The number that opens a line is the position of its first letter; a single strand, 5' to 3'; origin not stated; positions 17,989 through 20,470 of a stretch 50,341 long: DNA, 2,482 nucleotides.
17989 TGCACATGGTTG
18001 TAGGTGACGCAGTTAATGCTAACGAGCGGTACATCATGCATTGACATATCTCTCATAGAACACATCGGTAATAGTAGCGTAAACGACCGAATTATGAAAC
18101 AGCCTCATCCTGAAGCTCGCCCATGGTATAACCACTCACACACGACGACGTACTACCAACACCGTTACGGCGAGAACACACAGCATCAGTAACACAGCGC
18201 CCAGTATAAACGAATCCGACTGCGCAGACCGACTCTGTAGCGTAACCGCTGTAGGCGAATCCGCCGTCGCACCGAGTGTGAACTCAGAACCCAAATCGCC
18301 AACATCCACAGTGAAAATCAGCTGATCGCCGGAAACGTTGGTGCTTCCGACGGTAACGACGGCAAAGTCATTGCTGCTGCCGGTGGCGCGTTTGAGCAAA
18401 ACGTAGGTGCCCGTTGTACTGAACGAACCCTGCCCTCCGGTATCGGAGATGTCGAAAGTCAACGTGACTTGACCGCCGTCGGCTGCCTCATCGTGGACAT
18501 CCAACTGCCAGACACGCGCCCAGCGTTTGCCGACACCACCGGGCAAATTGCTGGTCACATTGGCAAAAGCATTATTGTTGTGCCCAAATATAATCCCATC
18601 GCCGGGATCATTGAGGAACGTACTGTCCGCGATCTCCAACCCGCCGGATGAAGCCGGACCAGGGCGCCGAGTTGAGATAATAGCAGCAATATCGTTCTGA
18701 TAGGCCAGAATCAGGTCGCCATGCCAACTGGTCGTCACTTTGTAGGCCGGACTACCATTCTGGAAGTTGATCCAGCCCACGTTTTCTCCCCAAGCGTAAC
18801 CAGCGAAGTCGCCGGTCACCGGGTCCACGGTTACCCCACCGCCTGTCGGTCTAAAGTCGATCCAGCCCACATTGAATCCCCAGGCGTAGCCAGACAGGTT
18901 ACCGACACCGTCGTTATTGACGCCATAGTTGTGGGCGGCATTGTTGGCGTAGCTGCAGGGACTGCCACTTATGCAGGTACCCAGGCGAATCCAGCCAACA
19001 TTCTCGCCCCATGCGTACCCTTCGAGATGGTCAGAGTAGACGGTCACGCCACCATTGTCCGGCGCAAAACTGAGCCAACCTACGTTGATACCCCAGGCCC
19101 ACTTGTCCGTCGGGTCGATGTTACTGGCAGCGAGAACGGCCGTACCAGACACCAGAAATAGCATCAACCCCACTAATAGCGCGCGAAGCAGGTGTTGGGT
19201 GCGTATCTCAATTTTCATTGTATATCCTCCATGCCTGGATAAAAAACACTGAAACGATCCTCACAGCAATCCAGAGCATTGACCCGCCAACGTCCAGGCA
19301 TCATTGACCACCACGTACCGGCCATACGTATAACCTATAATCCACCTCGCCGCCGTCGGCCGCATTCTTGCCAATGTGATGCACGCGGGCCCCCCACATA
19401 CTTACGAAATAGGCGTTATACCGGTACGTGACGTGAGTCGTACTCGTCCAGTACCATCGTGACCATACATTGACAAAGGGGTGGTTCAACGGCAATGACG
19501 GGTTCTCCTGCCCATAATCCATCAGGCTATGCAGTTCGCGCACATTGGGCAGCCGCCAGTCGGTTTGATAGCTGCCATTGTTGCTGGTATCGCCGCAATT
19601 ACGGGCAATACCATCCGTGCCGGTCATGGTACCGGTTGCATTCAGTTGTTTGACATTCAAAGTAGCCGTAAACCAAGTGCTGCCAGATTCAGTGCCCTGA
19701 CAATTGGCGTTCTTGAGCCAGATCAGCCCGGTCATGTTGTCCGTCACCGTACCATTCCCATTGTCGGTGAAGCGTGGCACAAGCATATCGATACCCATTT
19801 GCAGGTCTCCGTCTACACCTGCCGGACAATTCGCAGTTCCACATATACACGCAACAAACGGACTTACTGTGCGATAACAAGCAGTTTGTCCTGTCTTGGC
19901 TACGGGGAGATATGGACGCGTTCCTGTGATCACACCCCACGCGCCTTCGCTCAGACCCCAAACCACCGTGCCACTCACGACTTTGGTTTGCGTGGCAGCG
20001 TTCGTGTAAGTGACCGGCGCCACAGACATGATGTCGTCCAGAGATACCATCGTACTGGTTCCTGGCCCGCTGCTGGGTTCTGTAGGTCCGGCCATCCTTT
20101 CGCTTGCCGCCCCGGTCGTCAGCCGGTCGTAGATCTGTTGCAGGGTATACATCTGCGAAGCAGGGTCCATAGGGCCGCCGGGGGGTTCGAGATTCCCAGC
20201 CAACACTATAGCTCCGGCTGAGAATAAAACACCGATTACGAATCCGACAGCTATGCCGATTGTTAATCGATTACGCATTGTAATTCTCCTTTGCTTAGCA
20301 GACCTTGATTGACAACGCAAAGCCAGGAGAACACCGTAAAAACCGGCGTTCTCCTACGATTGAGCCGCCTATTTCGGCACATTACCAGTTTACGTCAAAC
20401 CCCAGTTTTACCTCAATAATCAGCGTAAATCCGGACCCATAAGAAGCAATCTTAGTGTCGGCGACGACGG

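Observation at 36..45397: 45-kb single-strand glycan plus surface-protein supercluster resembling exosortase-A / S-layer-glycan loci but lacking any exosortase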

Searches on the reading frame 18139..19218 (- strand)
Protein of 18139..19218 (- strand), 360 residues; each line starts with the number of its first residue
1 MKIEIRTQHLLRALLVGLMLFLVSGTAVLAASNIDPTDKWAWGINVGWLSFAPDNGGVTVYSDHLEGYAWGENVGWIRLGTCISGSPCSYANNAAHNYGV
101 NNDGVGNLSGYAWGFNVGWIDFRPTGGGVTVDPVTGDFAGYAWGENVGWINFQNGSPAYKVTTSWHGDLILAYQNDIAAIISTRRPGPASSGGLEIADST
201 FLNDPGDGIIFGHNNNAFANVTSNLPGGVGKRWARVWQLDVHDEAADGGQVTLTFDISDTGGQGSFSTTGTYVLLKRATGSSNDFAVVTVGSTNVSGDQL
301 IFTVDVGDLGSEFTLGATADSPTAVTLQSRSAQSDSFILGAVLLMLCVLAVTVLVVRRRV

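Call 6: search_protein_families(library=ncbifam, proteins=[window:18139-19218:-], max_evalue=0.001)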
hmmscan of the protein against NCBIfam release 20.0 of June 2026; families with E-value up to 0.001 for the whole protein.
window:18139-19218:- (360 aa): 0 families

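Call 9: search_protein_families(library=pfam, proteins=[window:18139-19218:-], max_evalue=0.01)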
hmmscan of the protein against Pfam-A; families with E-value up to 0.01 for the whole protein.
window:18139-19218:- (360 aa): 0 families

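Call 39: search_solved_structures(query=window:18139-19218:-, max_evalue=1)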
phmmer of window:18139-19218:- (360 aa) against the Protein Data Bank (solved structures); distinct sequences matched with E-value up to 1: 0.

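Call 48: predict_structure(alignment_id=A1)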
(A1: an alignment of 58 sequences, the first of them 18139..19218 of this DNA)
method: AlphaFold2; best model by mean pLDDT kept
length: 360 residues; sequences in the alignment: 58
mean_pLDDT: 88.3   pTM: 0.78
mean pLDDT of the five models: 88.3, 88.1, 87.5, 87.3, 80.2
residues with pLDDT >= 90: 246; 70-90: 74; 50-70: 28; < 50: 12
segments of 3 or more residues with pLDDT < 50: 330-335
pLDDT, mean of each block of 10 residues (from residue 1): 55 81 57 91 92 92 94 93 79 85 95 92 93 96 93 82 95 97 94 97 95 95 96 97 94 95 91 96 96 96 95 95 63 53 83 82
secondary structure, 60 per line:
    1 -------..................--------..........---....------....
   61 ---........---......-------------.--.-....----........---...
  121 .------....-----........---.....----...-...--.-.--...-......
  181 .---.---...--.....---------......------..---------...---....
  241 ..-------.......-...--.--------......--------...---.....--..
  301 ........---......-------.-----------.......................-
elements in order: H8-25 E34-43 E47-50 E57-60 E64-71 E75-80 E99-102 E107-114 E118-121 E128-131 E137-144 E148-152 E161-163 E175-181 E189-191 E194-198 E208-213 E231-233 E237-242 E250-256 E272-277 E286-288 E292-296 E299-305 E312-317 H337-359

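Call 50: fold_search(model_id=the predicted structure, library=pdb)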
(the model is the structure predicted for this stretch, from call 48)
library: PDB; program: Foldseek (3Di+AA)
matches with E <= 10: 558; with E <= 0.001: 0
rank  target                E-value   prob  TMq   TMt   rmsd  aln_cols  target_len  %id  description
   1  9h6h_B                2.7e-02  0.95  0.21  0.10   7.1       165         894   12  Bacteroides ovatus GH98 endoxylanase with Seleno-methionine substituents (released 2025-11-05)
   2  6w0p_A                3.0e-02  0.06  0.09  0.06  20.6       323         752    9  Putative kojibiose phosphorylase from human microbiome (released 2020-03-18)
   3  6w0p_B                5.6e-02  0.05  0.09  0.06  20.6       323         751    8  Putative kojibiose phosphorylase from human microbiome (released 2020-03-18)
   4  9h6g_A                8.5e-02  0.84  0.21  0.10   6.8       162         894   12  Inactive Bacteroides ovatus GH98 endoxylanase E361A in complex with arabino-xylooligosaccharide (released 2025-11-05)
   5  5fx8_U                9.5e-02  0.06  0.11  0.13  20.8       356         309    8  Complete structure of manganese lipoxygenase of Gaeumannomyces graminis and partial structure of zonadhesin of Komagat (released 2016-06-22)
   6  9h6g_B                1.2e-01  0.77  0.21  0.10   6.8       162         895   12  Inactive Bacteroides ovatus GH98 endoxylanase E361A in complex with arabino-xylooligosaccharide (released 2025-11-05)
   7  9h6h_A                1.4e-01  0.75  0.21  0.10   7.1       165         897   12  Bacteroides ovatus GH98 endoxylanase with Seleno-methionine substituents (released 2025-11-05)
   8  9h6f_A                1.8e-01  0.69  0.21  0.10   7.0       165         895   12  Bacteroides ovatus GH98 endoxylanase in complex with arabino-xylooligosaccharide (released 2025-11-05)
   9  4itc                  2.2e-01  0.08  0.10  0.20  17.4       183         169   11  Crystal Structure Analysis of the K1 Cleaved Adhesin domain of Lys-gingipain (Kgp) from Porphyromonas gingivalis W83 (released 2013-09-25)
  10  7fe3_A                2.3e-01  0.02  0.09  0.06  19.1       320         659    8  Crystal structure of GH65 alpha-1,2-glucosidase from Flavobacterium johnsoniae (released 2021-11-10)
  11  9oz1_A                2.4e-01  0.08  0.14  0.07  22.8       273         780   10  Cryo-EM structure of chicken ROS1 in apo-state. Cryo-EM refinement is focused on the "leg" region of chicken ROS1. (released 2026-02-25)
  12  8fnx                  2.7e-01  0.06  0.14  0.09  18.9       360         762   10  Crystal structure of Hyaluronate lyase B from Cutibacterium acnes (released 2023-12-13)
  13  7sgm_A                2.7e-01  0.04  0.08  0.15  16.1       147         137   11  Crystal structure of a Fab variant containing a fluorescent noncanonical amino acid with blocked excited state proton  (released 2022-02-02)
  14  7sgm_B                3.0e-01  0.11  0.12  0.23  13.8       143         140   11  Crystal structure of a Fab variant containing a fluorescent noncanonical amino acid with blocked excited state proton  (released 2022-02-02)
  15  3fha_D                3.3e-01  0.12  0.13  0.09  14.4       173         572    9  Structure of endo-beta-N-acetylglucosaminidase A (released 2009-04-28)
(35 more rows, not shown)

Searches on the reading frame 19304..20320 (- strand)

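Call 6: search_protein_families(library=ncbifam, proteins=[window:19304-20320:-], max_evalue=0.001)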
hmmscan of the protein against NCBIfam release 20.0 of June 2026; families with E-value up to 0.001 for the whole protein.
window:19304-20320:- (339 aa): 1 family
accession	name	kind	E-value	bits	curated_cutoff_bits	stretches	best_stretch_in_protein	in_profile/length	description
NF047850.1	Lsa25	exception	1.2e-06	28.5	260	0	231-297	111-171/207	surface adhesin Lsa25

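Call 9: search_protein_families(library=pfam, proteins=[window:19304-20320:-], max_evalue=0.01)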
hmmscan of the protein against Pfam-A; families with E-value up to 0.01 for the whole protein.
window:19304-20320:- (339 aa): 1 family
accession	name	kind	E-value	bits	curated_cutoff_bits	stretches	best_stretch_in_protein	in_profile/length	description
PF07603.17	Lcl_C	-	3e-20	73.1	34.9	1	190-336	1-117/117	Lcl C-terminal domain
